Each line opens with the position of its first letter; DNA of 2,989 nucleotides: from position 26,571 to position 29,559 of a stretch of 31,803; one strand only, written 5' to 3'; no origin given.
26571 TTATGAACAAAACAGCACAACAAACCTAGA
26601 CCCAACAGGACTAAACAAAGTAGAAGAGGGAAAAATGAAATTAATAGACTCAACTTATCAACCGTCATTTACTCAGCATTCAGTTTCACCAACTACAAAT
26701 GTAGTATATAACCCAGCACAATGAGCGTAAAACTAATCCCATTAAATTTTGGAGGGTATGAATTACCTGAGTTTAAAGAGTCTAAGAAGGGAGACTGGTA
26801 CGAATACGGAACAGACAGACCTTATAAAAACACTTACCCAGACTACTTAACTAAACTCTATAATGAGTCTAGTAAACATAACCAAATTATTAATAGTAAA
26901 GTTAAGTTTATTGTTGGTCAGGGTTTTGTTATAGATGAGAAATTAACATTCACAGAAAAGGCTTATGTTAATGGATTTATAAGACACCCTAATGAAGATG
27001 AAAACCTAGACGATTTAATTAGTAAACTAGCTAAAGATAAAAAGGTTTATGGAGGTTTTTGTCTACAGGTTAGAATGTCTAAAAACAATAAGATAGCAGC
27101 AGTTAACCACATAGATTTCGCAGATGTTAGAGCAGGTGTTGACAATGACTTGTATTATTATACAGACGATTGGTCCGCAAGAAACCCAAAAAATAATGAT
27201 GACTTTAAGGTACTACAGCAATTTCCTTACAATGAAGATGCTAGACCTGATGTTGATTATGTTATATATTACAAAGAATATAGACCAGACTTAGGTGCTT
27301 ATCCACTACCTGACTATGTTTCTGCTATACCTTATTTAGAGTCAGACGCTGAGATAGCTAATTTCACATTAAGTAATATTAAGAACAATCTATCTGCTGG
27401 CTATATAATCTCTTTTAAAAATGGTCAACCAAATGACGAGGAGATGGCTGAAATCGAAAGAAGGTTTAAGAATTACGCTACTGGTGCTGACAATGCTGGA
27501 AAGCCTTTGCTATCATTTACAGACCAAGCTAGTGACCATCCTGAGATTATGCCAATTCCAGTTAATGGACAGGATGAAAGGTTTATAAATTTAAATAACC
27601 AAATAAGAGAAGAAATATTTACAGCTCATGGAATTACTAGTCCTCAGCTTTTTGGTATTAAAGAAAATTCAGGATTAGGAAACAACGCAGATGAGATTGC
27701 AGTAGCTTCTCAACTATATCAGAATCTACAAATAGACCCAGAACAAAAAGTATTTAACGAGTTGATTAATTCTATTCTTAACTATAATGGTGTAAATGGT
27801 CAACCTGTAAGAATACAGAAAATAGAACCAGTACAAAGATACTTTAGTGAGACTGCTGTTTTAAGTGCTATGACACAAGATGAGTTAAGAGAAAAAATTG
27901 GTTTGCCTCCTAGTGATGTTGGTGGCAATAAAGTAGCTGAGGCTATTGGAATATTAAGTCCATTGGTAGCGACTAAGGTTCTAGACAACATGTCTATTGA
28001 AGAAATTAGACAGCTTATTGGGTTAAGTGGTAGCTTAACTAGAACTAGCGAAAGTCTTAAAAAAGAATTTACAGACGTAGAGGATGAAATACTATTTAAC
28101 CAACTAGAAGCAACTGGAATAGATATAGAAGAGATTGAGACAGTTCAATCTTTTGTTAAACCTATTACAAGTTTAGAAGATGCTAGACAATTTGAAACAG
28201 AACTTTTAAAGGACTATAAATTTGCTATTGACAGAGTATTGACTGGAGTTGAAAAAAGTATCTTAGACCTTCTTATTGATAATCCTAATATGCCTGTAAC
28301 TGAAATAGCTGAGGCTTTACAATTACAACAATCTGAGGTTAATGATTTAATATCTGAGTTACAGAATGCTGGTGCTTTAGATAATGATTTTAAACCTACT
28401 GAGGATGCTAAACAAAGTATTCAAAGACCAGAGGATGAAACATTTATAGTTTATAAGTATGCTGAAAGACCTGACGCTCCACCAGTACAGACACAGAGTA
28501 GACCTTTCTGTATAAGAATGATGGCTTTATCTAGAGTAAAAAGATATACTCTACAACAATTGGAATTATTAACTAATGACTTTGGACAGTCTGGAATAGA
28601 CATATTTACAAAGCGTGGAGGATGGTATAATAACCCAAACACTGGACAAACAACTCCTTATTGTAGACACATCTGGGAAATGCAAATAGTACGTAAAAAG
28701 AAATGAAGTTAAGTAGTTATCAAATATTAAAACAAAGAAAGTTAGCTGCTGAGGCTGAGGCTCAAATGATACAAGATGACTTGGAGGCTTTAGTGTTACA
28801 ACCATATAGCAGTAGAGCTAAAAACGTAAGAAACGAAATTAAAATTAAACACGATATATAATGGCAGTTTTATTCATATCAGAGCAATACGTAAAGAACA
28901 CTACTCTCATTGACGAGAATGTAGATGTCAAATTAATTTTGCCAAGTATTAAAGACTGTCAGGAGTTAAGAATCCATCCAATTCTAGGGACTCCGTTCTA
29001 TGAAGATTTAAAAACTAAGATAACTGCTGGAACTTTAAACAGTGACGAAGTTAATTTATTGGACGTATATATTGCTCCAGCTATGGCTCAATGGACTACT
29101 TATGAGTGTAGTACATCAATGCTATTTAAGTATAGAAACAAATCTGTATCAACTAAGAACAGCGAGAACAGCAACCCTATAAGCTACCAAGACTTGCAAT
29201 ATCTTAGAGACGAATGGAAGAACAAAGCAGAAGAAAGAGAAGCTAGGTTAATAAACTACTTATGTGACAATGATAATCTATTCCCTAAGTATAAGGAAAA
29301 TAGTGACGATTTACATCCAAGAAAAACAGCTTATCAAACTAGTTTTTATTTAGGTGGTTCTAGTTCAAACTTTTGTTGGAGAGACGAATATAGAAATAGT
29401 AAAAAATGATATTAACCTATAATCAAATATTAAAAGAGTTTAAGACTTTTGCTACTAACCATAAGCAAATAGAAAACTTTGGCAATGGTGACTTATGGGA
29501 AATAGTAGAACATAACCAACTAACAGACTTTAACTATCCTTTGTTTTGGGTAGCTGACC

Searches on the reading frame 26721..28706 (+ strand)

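Call 22: search_protein_families(library=phrogs, proteins=[window:26721-28706:+], max_evalue=0.01)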
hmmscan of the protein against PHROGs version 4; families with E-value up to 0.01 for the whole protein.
window:26721-28706:+ (661 aa): 7 families
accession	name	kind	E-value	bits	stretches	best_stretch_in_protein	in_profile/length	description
phrog_33693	-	head and packaging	3.3e-38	132.4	1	5-360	3-348/560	portal protein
phrog_11226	-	head and packaging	2.4e-32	113.4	1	35-369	29-378/388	portal protein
phrog_12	-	head and packaging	2.4e-19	70.8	1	47-403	90-423/646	portal protein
phrog_68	-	head and packaging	9.5e-12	45.2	1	154-352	133-327/344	portal protein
phrog_2662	-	head and packaging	1.7e-07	31.2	1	86-413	108-423/717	portal protein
phrog_1687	-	transcription regulation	0.0047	17.9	0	499-562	55-119/162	MarR family transcrition regulator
phrog_5978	-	unknown function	0.0087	16.2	0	475-556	271-344/364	-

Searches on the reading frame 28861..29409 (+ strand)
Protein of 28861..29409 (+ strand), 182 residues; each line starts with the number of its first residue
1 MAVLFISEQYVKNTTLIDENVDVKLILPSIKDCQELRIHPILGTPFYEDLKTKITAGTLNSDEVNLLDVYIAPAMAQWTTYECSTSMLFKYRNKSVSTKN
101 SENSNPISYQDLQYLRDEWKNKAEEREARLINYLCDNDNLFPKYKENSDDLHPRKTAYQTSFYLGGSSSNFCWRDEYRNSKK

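Call 22: search_protein_families(library=phrogs, proteins=[window:28861-29409:+], max_evalue=0.01)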
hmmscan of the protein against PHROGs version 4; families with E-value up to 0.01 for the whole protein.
window:28861-29409:+ (182 aa): 1 family
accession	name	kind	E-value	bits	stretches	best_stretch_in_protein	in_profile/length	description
phrog_35048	-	unknown function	1.7e-09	38.8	1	4-153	6-159/184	-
